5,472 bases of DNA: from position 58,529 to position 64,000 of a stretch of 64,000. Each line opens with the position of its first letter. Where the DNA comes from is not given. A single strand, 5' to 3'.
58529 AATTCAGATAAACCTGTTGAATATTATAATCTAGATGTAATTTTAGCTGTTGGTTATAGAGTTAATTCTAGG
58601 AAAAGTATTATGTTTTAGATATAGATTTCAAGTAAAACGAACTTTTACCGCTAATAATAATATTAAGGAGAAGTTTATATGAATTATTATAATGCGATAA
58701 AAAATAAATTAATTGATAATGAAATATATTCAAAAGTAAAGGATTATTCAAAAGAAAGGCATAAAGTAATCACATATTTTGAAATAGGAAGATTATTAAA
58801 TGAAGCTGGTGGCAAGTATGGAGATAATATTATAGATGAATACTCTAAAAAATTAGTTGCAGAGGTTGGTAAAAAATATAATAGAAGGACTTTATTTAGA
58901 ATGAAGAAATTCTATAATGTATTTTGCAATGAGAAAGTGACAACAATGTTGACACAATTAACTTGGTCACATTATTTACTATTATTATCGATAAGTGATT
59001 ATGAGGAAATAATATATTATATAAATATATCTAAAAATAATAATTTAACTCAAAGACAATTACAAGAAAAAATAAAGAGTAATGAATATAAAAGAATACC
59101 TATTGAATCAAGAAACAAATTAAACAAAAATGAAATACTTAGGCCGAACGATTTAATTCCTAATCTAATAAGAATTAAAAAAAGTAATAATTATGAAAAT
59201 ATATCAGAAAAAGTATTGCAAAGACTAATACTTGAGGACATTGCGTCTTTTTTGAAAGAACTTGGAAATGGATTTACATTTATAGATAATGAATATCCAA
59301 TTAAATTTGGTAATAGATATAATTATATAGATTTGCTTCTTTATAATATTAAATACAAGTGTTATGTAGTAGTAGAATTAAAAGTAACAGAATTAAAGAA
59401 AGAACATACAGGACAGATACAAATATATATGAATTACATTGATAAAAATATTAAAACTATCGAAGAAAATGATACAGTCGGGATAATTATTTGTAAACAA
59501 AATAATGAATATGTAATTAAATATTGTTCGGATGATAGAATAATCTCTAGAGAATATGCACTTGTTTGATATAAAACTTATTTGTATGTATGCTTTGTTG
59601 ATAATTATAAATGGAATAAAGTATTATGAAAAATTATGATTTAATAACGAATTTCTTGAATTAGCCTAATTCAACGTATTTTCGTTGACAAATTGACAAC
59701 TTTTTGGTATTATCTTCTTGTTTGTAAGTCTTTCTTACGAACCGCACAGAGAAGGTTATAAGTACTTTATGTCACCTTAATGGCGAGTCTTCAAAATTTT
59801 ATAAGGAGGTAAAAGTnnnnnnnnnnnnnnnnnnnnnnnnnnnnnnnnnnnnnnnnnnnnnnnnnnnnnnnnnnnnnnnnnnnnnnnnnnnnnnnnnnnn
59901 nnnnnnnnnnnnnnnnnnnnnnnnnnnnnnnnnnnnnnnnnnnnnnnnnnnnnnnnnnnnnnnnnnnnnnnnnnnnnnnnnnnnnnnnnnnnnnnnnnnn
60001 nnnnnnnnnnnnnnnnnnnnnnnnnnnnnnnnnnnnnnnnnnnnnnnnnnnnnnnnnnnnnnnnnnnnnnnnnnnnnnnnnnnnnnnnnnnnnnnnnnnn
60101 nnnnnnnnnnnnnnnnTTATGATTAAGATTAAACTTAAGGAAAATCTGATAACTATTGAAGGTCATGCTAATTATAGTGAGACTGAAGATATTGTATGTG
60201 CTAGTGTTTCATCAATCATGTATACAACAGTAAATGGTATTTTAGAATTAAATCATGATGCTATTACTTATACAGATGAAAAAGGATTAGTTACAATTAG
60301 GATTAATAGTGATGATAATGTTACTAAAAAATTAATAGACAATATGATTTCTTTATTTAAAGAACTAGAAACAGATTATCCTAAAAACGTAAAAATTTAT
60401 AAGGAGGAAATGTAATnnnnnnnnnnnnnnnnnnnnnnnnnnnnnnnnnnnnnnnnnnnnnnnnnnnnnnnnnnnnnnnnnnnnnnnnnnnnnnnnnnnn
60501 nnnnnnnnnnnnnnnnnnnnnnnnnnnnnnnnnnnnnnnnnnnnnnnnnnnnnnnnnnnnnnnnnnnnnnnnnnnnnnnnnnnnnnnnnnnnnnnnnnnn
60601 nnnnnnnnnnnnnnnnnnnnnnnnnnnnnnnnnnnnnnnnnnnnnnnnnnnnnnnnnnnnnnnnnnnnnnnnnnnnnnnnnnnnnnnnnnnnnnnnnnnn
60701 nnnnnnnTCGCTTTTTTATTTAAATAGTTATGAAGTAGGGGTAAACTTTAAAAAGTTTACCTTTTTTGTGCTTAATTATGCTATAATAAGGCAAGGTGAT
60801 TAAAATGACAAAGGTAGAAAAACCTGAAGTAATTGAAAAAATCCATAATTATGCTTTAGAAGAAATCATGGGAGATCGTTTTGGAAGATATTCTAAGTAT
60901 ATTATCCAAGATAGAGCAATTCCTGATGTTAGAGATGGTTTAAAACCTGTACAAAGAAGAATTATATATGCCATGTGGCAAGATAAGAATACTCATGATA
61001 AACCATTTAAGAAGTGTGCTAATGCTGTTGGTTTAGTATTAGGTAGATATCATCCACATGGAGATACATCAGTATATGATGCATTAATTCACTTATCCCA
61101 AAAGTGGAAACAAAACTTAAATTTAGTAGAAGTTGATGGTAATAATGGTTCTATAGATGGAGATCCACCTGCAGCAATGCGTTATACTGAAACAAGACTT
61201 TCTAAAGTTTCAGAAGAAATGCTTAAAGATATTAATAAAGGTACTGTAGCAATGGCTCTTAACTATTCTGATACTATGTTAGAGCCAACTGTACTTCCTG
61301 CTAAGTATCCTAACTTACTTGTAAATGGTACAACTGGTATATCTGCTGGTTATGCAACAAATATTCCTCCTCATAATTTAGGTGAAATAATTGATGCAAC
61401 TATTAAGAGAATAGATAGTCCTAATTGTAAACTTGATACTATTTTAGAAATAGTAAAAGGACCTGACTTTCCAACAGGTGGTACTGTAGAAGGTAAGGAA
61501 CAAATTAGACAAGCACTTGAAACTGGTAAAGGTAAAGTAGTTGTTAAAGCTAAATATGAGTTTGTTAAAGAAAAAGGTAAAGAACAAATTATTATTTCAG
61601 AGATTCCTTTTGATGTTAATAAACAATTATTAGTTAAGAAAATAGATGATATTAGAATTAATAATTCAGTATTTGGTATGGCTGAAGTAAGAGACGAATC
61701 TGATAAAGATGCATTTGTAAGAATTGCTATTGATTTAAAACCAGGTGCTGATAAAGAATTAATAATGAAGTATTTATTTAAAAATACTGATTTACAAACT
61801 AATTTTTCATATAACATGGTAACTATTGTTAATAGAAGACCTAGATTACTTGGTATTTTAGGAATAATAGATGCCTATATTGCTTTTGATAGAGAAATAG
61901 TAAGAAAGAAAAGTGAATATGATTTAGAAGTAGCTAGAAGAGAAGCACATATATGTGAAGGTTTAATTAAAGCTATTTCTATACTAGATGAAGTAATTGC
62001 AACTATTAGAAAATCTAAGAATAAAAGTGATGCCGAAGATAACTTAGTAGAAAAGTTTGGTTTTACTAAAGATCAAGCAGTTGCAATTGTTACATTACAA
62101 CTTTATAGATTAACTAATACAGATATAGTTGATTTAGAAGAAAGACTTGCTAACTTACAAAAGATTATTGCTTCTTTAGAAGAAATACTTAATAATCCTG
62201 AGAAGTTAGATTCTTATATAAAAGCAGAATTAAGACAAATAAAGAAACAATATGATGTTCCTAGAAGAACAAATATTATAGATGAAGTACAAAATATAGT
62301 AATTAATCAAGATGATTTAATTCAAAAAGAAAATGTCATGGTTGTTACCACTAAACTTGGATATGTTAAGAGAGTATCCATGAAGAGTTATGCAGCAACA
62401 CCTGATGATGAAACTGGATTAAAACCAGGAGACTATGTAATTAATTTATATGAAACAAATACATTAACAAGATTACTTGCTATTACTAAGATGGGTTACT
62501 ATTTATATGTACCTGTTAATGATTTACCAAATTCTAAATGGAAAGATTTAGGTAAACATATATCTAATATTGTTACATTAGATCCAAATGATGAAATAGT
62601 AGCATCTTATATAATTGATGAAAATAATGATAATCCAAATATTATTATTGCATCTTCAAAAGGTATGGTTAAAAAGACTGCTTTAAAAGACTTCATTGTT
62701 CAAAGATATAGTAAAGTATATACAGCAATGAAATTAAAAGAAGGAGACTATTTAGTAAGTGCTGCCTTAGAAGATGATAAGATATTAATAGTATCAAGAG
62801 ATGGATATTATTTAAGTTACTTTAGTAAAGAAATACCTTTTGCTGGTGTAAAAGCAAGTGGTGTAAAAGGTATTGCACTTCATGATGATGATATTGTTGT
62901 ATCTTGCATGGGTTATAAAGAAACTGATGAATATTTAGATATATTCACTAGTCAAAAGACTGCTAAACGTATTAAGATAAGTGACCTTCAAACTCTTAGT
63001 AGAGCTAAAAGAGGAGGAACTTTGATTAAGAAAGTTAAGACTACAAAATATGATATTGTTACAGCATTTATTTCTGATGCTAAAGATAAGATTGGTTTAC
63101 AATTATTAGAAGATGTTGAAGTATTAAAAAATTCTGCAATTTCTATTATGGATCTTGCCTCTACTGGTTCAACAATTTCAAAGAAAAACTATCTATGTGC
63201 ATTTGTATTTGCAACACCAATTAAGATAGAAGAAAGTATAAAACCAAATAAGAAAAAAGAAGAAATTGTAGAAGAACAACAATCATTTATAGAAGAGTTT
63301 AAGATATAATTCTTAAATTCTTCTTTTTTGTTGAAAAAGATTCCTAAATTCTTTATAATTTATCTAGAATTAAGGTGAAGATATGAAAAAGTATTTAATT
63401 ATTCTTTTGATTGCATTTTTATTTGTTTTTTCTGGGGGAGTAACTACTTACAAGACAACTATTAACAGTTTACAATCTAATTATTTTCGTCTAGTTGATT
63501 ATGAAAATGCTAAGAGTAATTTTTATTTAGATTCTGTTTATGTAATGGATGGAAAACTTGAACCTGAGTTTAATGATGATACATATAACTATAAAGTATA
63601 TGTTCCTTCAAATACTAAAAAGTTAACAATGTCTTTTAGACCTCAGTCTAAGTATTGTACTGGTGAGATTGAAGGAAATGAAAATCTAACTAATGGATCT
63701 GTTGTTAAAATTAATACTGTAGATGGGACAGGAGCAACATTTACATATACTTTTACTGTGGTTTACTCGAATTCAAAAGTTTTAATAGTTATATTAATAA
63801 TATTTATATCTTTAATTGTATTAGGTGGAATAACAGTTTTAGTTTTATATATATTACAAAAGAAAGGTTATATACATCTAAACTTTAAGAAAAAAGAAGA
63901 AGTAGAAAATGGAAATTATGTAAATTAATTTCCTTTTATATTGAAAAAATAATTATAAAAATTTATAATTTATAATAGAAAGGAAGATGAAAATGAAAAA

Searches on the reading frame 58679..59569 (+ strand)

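Call 7: search_protein_families(library=pfam, proteins=[window:58679-59569:+], max_evalue=0.01)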
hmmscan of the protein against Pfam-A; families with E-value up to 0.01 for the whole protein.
window:58679-59569:+ (296 aa): 4 families
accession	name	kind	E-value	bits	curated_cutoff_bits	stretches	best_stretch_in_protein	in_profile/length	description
PF06250.17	YhcG_C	-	7.6e-36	123.8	32.5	1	173-285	17-129/157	YhcG PDDEXK nuclease domain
PF17761.7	DUF1016_N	-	9.3e-25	87.8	32.8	1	28-139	20-137/137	DUF1016 N-terminal domain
PF13588.12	HSDR_N_2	-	1.4e-05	25.5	25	1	200-257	22-81/110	Type I restriction enzyme R protein N terminus (HSDR_N)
PF01939.22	NucS_C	-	0.0096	16.4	24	0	179-274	4-87/124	Endonuclease NucS C-terminal domain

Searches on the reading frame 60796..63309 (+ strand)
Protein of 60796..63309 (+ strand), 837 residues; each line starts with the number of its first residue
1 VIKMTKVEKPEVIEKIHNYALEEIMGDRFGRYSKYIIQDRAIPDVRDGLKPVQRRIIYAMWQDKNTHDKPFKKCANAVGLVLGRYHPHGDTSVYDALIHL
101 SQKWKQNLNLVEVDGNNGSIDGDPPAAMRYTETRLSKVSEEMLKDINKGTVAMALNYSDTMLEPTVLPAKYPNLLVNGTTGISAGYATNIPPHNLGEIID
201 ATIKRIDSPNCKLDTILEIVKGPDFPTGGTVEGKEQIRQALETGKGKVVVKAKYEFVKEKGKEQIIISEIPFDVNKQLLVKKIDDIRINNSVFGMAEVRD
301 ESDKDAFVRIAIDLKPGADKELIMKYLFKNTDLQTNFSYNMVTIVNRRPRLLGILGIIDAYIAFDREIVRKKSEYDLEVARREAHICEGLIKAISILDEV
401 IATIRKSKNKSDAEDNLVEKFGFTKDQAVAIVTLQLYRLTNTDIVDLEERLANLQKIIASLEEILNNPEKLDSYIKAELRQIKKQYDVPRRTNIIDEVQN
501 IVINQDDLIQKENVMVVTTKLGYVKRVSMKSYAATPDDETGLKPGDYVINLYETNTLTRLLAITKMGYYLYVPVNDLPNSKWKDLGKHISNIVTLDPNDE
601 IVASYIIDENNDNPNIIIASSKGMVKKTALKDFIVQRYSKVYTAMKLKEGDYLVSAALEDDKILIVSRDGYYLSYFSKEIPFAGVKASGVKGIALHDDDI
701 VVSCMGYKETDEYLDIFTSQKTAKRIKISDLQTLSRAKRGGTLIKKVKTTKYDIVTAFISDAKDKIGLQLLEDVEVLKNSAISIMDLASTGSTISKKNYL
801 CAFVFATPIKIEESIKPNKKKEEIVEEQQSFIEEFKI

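Call 7: search_protein_families(library=pfam, proteins=[window:60796-63309:+], max_evalue=0.01)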
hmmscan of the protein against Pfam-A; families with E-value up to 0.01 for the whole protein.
window:60796-63309:+ (837 aa): 2 families
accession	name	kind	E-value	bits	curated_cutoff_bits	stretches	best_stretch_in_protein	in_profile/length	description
PF00521.26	DNA_topoisoIV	-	1.9e-145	485.4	31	1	40-479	1-431/432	DNA gyrase/topoisomerase IV, subunit A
PF03989.18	DNA_gyraseA_C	-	2.3e-24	85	27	3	615-657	2-45/48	DNA gyrase C-terminal domain, beta-propeller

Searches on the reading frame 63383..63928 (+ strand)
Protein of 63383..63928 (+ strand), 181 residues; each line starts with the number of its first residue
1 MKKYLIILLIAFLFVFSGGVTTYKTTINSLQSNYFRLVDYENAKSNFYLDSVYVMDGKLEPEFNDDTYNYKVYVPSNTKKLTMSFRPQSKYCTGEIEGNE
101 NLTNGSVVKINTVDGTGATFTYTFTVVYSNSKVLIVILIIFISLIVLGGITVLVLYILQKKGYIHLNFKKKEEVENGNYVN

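Call 18: search_protein_families(library=pfam, proteins=[window:63383-63928:+], max_evalue=0.001)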
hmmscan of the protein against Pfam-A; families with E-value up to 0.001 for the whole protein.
window:63383-63928:+ (181 aa): 0 families

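Call 64: find_encoding_contigs(protein=window:63383-63928:+, flank=10000, max_places=1)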
Protein window:63383-63928:+ (181 aa): 23 contigs read that carry it; 1 place shown.
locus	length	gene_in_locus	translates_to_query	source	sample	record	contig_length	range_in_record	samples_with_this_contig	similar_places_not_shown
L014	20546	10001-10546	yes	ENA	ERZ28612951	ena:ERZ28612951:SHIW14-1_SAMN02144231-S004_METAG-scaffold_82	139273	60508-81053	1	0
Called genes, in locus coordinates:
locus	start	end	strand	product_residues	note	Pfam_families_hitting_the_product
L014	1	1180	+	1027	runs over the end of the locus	PF03382:DUF285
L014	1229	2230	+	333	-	PF13180:PDZ_2, PF05362:Lon_C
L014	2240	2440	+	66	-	-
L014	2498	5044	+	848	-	PF01624:MutS_I, PF05192:MutS_III, PF05190:MutS_IV, PF00488:MutS_V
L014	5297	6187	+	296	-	PF17761:DUF1016_N, PF06250:YhcG_C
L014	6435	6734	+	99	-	PF00829:Ribosomal_L21p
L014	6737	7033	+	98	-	PF04327:Peptidase_Prp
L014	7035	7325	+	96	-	PF01016:Ribosomal_L27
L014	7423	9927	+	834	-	PF00521:DNA_topoisoIV, PF03989:DNA_gyraseA_C (weak)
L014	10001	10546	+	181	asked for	-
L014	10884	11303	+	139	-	-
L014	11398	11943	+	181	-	PF07963:N_methyl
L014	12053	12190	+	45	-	-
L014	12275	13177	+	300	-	PF01261:AP_endonuc_2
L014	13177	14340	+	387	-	PF01512:Complex1_51K, PF12838:Fer4_7 (faint), PF00037:Fer4 (faint), PF12797:Fer4_2 (faint), PF13237:Fer4_10 (faint), PF13534:Fer4_17 (faint), PF12837:Fer4_6 (faint)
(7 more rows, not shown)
